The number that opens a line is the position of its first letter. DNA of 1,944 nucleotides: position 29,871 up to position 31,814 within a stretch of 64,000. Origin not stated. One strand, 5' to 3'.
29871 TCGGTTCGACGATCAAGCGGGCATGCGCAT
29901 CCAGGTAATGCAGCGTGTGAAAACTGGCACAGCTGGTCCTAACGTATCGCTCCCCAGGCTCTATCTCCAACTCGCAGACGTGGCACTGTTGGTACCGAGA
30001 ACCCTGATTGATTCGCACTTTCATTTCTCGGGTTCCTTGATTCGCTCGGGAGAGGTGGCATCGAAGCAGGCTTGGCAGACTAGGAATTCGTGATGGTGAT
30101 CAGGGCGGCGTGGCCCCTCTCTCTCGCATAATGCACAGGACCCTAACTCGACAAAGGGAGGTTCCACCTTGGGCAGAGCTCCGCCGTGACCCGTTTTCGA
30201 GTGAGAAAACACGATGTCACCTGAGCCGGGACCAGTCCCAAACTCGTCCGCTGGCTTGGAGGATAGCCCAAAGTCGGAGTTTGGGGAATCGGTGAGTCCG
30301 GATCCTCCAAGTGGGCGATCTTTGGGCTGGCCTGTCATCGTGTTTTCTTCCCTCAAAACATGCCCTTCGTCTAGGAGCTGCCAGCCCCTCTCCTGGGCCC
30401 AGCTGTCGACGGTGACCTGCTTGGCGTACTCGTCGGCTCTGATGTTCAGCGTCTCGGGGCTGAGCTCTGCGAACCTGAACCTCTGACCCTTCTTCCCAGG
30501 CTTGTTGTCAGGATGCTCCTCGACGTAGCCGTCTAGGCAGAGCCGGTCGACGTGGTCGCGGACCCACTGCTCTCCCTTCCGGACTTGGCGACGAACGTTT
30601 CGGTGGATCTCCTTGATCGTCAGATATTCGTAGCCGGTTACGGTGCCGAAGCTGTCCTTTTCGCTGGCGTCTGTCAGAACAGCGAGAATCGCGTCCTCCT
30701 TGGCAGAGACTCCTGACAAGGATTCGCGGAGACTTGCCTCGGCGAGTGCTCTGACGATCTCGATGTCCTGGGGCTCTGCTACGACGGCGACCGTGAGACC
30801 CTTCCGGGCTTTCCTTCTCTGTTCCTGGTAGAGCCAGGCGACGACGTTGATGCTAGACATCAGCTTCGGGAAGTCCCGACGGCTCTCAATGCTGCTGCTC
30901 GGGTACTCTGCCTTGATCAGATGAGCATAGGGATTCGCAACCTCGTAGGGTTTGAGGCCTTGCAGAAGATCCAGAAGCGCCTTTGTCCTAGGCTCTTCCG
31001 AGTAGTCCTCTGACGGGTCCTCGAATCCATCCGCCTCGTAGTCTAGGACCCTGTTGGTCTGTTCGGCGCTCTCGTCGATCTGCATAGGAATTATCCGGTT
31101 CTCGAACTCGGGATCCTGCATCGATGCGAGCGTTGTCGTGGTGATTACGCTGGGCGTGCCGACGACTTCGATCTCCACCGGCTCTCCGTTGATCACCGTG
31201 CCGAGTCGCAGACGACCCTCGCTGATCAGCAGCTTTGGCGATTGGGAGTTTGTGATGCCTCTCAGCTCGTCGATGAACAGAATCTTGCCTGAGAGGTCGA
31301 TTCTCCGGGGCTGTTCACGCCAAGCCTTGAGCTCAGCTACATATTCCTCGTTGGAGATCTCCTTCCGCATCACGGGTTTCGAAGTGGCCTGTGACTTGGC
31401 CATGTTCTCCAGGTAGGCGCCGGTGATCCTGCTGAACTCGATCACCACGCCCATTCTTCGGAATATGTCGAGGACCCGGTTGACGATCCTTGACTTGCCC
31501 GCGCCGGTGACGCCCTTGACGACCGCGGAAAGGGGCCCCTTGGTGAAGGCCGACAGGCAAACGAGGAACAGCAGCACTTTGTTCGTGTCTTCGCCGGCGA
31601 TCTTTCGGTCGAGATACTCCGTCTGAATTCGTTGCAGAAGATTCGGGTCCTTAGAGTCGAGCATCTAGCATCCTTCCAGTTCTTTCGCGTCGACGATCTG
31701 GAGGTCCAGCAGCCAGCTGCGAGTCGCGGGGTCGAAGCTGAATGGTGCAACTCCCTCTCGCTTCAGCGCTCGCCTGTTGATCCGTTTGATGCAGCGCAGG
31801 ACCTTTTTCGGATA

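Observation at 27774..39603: Integrated element of about 11.8 kb bounded by a 14 bp direct repeat of a tRNA 3' end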

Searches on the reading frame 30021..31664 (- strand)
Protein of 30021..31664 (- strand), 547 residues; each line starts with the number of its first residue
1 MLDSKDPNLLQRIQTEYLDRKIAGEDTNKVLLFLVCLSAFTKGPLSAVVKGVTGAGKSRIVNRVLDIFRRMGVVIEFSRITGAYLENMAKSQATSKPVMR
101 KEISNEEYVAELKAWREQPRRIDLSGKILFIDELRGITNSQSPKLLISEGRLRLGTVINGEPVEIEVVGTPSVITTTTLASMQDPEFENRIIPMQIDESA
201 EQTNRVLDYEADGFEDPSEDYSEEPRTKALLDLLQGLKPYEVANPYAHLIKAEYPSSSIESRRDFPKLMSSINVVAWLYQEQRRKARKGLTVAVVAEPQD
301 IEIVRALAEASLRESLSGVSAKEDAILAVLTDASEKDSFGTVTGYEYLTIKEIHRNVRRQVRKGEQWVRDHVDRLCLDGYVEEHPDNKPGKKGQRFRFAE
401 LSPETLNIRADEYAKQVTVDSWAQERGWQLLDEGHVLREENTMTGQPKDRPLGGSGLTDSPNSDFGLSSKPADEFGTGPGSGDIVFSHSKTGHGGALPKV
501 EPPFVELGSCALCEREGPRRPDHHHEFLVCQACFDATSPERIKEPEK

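Call 11: search_protein_families(library=pfam, proteins=[window:30021-31664:-], max_evalue=0.01)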
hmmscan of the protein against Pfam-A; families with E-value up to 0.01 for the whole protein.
window:30021-31664:- (547 aa): 3 families
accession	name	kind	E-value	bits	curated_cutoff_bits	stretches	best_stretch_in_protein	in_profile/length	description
PF13191.12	AAA_16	-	0.0011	20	32.6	1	38-118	18-97/167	AAA ATPase domain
PF13604.12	AAA_30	-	0.0027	17.9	27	1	40-145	14-108/191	AAA domain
PF05707.18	Zot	-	0.0051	16.7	20.3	0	49-137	5-93/197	Zonular occludens toxin (Zot)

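Call 36: search_protein_families(library=phrogs, proteins=[window:30021-31664:-], max_evalue=0.01)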
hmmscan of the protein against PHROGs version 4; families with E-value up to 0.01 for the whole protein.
window:30021-31664:- (547 aa): 0 families

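Call 37: search_solved_structures(query=window:30021-31664:-, max_evalue=1)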
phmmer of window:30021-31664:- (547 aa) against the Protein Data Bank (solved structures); distinct sequences matched with E-value up to 1: 3.
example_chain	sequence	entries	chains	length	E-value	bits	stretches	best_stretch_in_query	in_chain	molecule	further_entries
2k3v_A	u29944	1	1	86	0.65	11.7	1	504-536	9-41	Tetraheme cytochrome c-type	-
7c3k_A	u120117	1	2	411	0.93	11.2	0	24-67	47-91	Immunity-related GTPase family member b10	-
8jqy_A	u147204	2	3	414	0.94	11.2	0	24-67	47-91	Immunity-related GTPase family member b10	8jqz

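Call 42: find_homologous_proteins(query=window:30021-31664:-)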
Query window:30021-31664:- (547 aa): 47 proteins with E <= 0.001 among 8000 candidates.
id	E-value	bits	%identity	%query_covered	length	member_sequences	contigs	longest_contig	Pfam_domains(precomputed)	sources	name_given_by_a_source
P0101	0.0e+0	1234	100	100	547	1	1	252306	-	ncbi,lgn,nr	ncbi:MAG TPA: hypothetical protein VFE98_10930 [Candidatus Bathyarchaeia archaeon]|nr:hypothetical p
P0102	9.2e-249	844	79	90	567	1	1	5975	-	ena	-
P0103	7.6e-244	828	84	80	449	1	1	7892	-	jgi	jgi:hypothetical protein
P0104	1.4e-209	715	85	69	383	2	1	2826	-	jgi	jgi:hypothetical protein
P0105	2.1e-208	711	78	77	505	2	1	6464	-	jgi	-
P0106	1.7e-201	688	90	66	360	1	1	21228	-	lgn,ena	-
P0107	6.0e-165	568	57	87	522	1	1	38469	PF27228.1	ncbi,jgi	jgi:hypothetical protein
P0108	2.3e-164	566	58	87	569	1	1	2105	PF27228.1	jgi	jgi:hypothetical protein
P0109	2.7e-156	539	55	94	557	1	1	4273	PF27228.1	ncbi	-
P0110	3.9e-152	526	58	79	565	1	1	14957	-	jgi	jgi:hypothetical protein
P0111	9.4e-152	524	50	96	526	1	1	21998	PF27228.1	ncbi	-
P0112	7.3e-148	512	54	87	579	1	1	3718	PF27228.1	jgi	jgi:hypothetical protein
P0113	5.1e-146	505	47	98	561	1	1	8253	PF27228.1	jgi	-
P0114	2.1e-145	503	54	87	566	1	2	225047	PF27228.1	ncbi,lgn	-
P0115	4.9e-145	502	50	98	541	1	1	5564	PF27228.1,PF07728.21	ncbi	-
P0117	5.1e-136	472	54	78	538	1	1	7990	PF27228.1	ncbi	-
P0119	5.4e-133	462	49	87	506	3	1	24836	PF27228.1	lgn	-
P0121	1.4e-129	451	49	87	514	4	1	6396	PF27228.1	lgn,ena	-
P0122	3.3e-124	433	49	83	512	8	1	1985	PF27228.1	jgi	-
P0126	1.8e-119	418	62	59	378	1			PF27228.1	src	-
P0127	1.5e-118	415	49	78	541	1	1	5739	PF27228.1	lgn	-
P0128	3.2e-118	414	48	84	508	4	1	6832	PF27228.1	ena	-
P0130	1.5e-110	388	55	63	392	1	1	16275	PF27228.1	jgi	jgi:hypothetical protein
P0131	2.7e-93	331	40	89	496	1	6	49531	PF27228.1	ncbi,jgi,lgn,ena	-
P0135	2.6e-14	71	27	68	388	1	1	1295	PF27228.1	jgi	jgi:hypothetical protein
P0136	2.7e-13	67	30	55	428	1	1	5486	PF27228.1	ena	-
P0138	8.0e-13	66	29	55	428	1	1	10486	PF27228.1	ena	-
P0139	3.7e-12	64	28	73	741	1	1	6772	PF27228.1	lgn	-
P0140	3.9e-12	64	28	59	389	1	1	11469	PF27228.1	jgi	jgi:hypothetical protein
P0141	5.9e-12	63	28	66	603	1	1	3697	PF27228.1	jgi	jgi:hypothetical protein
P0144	5.8e-11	60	27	58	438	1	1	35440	PF27228.1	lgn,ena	-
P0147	4.9e-8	50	24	74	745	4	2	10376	PF27228.1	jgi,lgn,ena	-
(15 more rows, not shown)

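Call 43: find_encoding_contigs(protein=P0106, flank=10000, max_places=3)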
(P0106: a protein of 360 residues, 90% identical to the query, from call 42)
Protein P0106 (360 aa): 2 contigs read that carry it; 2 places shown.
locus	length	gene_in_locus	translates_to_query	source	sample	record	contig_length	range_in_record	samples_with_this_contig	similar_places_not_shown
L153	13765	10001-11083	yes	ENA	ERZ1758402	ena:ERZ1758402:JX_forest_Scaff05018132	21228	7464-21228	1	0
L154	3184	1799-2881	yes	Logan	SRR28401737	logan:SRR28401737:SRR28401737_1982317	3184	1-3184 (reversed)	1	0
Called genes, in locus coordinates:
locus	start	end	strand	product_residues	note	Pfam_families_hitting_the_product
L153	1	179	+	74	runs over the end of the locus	-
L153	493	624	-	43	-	-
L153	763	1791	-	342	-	-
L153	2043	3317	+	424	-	PF02463:SMC_N, PF13175:AAA_15, PF13476:AAA_23, PF13555:AAA_29 (weak), PF13304:AAA_21, PF13175:AAA_15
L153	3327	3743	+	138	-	PF13470:PIN_3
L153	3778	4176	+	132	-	-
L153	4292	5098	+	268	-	-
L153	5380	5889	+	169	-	-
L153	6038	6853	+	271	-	PF12686:DUF3800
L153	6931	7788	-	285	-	-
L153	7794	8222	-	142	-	-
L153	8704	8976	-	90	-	-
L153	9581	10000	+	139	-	-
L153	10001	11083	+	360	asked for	-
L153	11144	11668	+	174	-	-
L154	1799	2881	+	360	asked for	-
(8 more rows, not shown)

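Call 45: find_encoding_contigs(protein=P0101, flank=10000, max_places=5)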
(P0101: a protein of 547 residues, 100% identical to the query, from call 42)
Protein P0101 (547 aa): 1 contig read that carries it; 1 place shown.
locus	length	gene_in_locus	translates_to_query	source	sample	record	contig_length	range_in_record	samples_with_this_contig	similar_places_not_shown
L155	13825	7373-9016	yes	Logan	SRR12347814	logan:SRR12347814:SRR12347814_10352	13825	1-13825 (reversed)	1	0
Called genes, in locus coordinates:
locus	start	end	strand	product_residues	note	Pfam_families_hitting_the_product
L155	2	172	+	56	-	?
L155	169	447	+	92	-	-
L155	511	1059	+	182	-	-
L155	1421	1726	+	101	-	-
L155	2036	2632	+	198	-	-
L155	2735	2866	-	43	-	-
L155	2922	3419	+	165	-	PF13384:HTH_23 (faint)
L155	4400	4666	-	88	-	-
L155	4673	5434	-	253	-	-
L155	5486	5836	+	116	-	-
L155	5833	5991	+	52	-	-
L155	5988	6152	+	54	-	-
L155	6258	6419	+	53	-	-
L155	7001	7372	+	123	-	-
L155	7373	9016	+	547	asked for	-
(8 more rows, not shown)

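Call 52: search_protein_families(library=pfam, proteins=[P0107, P0131], max_evalue=0.001)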
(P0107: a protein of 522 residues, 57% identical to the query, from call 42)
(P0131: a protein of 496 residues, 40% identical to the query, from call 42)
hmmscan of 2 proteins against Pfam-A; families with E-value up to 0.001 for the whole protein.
P0107 (522 aa): 0 families

P0131 (496 aa): 0 families

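Call 58: search_dna_similar(query=window:30021-31664:-, collection=phages, mode=protein, max_evalue=0.001, max_rows=10)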
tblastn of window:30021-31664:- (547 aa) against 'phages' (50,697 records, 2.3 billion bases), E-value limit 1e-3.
No match.

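Call 61: search_dna_similar(query=window:30021-31664:-, collection=plasmids, mode=protein, max_evalue=0.001, max_rows=10)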
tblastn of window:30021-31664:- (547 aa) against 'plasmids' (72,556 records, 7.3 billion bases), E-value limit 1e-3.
Records with a match: 32; places in all: 50; records where one place covers at least 80% of the query: 0.
Best place of each record, by identity: <60% 32.
By first word of the organism name: Leptospira 13; Ralstonia 8; Enterobacter 4; Caballeronia 2; Salmonella 1; Paraburkholderia 1; Providencia 1; Aureispira 1; Aureibacter 1.
By predicted mobility (MOB-suite, as given by PLSDB): non-mobilizable 23; mobilizable 6; conjugative 3.
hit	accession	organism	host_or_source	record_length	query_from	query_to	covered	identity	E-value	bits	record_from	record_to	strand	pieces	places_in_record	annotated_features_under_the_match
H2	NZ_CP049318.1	Caballeronia sp. SBC2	whole organism,soil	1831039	5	429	78%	26.0%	5e-13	80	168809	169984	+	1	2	none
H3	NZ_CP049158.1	Caballeronia sp. SBC1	whole organism,soil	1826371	5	429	78%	26.0%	9e-13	79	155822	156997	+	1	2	none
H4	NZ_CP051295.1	Ralstonia solanacearum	Plantain,cell culture,stem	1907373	5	398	72%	27.4%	7e-15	86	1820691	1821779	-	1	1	none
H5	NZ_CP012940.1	Ralstonia solanacearum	plantain,cell culture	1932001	5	398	72%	27.4%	7e-15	86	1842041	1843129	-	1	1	none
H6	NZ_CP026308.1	Ralstonia solanacearum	Musa sp.,pure culture,plants with Moko ...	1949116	5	398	72%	27.4%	7e-15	86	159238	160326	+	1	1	none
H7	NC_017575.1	Ralstonia solanacearum Po82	-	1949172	5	398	72%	27.4%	7e-15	86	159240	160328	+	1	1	none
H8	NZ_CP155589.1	Ralstonia solanacearum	Musa sp.,cell culture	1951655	5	398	72%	27.4%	7e-15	86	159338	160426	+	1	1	none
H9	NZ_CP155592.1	Ralstonia solanacearum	Musa sp.,cell culture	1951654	5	398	72%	27.4%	7e-15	86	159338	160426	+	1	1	none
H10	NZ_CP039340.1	Ralstonia pseudosolanacearum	-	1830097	5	384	69%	28.2%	3e-12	77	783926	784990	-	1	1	none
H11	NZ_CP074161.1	Enterobacter sp. JBIWA005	lake water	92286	5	398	72%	25.8%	8e-14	82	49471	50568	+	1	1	hypothetical protein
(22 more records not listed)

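Call 63: search_protein_families(library=ncbifam, proteins=[window:30021-31664:-], max_evalue=0.01)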
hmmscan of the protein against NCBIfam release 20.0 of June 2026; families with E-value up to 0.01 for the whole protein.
window:30021-31664:- (547 aa): 0 families

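Call 64: search_protein_families(library=padloc, proteins=[window:30021-31664:-], max_evalue=0.01)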
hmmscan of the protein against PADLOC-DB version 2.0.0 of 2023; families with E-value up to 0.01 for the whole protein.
window:30021-31664:- (547 aa): 1 family
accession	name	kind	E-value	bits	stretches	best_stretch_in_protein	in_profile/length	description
PDLC01734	typeIV_RecD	-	0.0012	15.2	1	47-170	357-478/763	RecD_0_IVD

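Call 65: predict_structure(alignment_id=A2)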
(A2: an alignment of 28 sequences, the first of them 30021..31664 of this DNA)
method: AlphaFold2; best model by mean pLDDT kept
length: 547 residues; sequences in the alignment: 28
mean_pLDDT: 75.2   pTM: 0.71
mean pLDDT of the five models: 75.2, 74.0, 72.5, 72.0, 70.8
residues with pLDDT >= 90: 174; 70-90: 223; 50-70: 42; < 50: 108
segments of 3 or more residues with pLDDT < 50: 435-535, 543-547
pLDDT, mean of each block of 10 residues (from residue 1): 88 90 90 96 91 85 92 80 68 77 90 80 87 66 72 72 79 84 72 87 88 82 87 92 94 85 90 96 93 95 92 85 89 89 91 87 83 89 85 85 82 91 94 54 31 31 33 31 30 30 35 35 36 48 43
secondary structure, 60 per line:
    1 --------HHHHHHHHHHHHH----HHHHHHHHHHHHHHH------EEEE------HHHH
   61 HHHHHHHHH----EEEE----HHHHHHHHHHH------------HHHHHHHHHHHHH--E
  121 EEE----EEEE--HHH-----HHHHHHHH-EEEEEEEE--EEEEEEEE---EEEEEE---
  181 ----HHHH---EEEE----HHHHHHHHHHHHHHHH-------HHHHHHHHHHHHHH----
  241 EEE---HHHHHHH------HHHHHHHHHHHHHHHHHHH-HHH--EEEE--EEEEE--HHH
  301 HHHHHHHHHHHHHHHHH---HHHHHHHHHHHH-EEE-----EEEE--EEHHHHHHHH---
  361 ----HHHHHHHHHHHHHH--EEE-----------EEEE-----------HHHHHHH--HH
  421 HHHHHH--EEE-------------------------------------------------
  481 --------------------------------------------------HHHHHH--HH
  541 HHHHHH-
elements in order: H9-21 H26-40 E47-50 H57-69 E74-77 H82-92 H105-117 E120-123 E128-131 H142-149 E151-158 E161-168 E172-177 H185-188 E192-195 H200-215 H223-236 E241-243 H247-253 H260-278 E285-288 E291-295 H298-317 H321-332 E334-336 E342-345 H350-357 H365-378 E381-383 E395-398 H410-416 H419-426 E429-431 H531-536 H539-546

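Call 67: fold_search(model_id=the predicted structure, library=pdb)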
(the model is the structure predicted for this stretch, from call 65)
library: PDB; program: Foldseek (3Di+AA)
matches with E <= 10: 1647; with E <= 0.001: 394
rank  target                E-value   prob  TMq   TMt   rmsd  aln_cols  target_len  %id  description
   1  9gjw_4                2.2e-10  1.00  0.37  0.31  14.5       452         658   10  OCCM maturation intermediate stalled with an Arginine Finger mutation in Mcm2 (released 2025-03-05)
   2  8xgc_5                1.1e-09  1.00  0.36  0.30  11.6       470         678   11  Structure of yeast replisome associated with FACT and histone hexamer, Composite map (released 2024-02-14)
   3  8s0a_5                1.2e-09  1.00  0.40  0.34  10.1       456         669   11  H. sapiens MCM2-7 hexamer bound to double stranded DNA (released 2024-10-02)
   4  7pmk_5                1.4e-09  1.00  0.38  0.31  10.7       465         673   12  S. cerevisiae replisome-SCF(Dia2) complex bound to double-stranded DNA (conformation I) (released 2021-11-10)
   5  9lxd_4                1.6e-09  1.00  0.37  0.29  13.1       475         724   11  Structure of DNA-free MCM SH at 3.2 Angstroms resolution (released 2026-02-18)
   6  8kg6_4                1.7e-09  1.00  0.37  0.30  11.7       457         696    9  Yeast replisome in state I (released 2023-12-06)
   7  8s09_5                1.8e-09  1.00  0.40  0.32  10.1       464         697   11  H. sapiens MCM2-7 double hexamer bound to double stranded DNA (released 2024-10-02)
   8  8s0e_6                1.9e-09  1.00  0.36  0.32  12.9       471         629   13  H. sapiens OCCM bound to double stranded DNA (released 2024-10-02)
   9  8b9d_4                2.2e-09  1.00  0.38  0.31  12.7       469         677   12  Human replisome bound by Pol Alpha (released 2023-08-09)
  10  9e2x_5                3.9e-09  1.00  0.37  0.32  13.0       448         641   12  Cryo-EM structure of yeast CMG helicase stalled at G4-containing DNA template, state 2 (released 2025-03-19)
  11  8kg6_5                4.1e-09  1.00  0.38  0.32  10.6       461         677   12  Yeast replisome in state I (released 2023-12-06)
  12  9e2z_4                4.4e-09  1.00  0.38  0.34   9.6       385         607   12  Cryo-EM structure of human CMG helicase stalled at G4-containing DNA template (released 2025-03-26)
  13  5v8f_4                4.9e-09  1.00  0.38  0.29  14.6       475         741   13  Structural basis of MCM2-7 replicative helicase loading by ORC-Cdc6 and Cdt1 (released 2017-05-10)
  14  8p62_5                5.2e-09  1.00  0.35  0.29  11.8       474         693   10  S. cerevisiae ssDNA-sCMGE after DNA replication initiation (released 2024-05-29)
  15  8s0a_6                6.1e-09  1.00  0.35  0.29  11.9       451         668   12  H. sapiens MCM2-7 hexamer bound to double stranded DNA (released 2024-10-02)
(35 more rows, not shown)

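Call 90: get_annotated_region(hit=H11, flank=5000)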
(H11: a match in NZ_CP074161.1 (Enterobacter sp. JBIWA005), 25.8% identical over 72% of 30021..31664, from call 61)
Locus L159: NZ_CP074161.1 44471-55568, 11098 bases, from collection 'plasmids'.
description: Enterobacter sp. JBIWA005 plasmid pJBIWA005_2, complete sequence
organism: Enterobacter sp. JBIWA005 (NCBI taxid 2831891)
taxonomy: Bacteria; Pseudomonadota; Gammaproteobacteria; Enterobacterales; Enterobacteriaceae; Enterobacter; Enterobacter sp. JBIWA005
host: -; source: lake water; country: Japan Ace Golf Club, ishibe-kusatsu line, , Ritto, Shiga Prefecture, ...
typing (MOB-suite, as given by PLSDB): conjugative; replicon IncFII,rep_cluster_2183; relaxase MOBF; mating-pair formation MPF_T
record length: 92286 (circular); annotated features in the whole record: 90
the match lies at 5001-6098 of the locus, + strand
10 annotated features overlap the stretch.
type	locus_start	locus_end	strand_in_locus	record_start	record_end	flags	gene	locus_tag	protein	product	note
CDS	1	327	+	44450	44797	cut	tnpB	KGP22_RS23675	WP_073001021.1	IS66 family insertion sequence element accessory protein TnpB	-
CDS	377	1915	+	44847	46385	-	-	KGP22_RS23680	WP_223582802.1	IS66 family transposase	-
CDS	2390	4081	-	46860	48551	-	eptB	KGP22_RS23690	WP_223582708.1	kdo(2)-lipid A phosphoethanolamine 7''-transferase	-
CDS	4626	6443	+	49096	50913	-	-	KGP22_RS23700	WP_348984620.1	hypothetical protein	-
CDS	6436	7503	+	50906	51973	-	xerC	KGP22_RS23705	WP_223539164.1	site-specific tyrosine recombinase XerC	-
CDS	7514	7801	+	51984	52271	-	-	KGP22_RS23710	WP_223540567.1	damage-inducible protein J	-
CDS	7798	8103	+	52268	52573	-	-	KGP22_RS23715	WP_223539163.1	type II toxin-antitoxin system RelE/ParE family toxin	GO:0030541 - plasmid partitioning [Evidence IEA]; GO:0051290 - protein heterotetramerization [Evidence IEA]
CDS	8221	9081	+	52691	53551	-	-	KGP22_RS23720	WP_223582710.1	adhesin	-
CDS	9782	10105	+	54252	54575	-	traM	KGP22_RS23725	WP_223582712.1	conjugal transfer relaxosome DNA-binding protein TraM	-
CDS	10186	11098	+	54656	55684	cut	istA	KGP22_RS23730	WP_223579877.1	IS21 family transposase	-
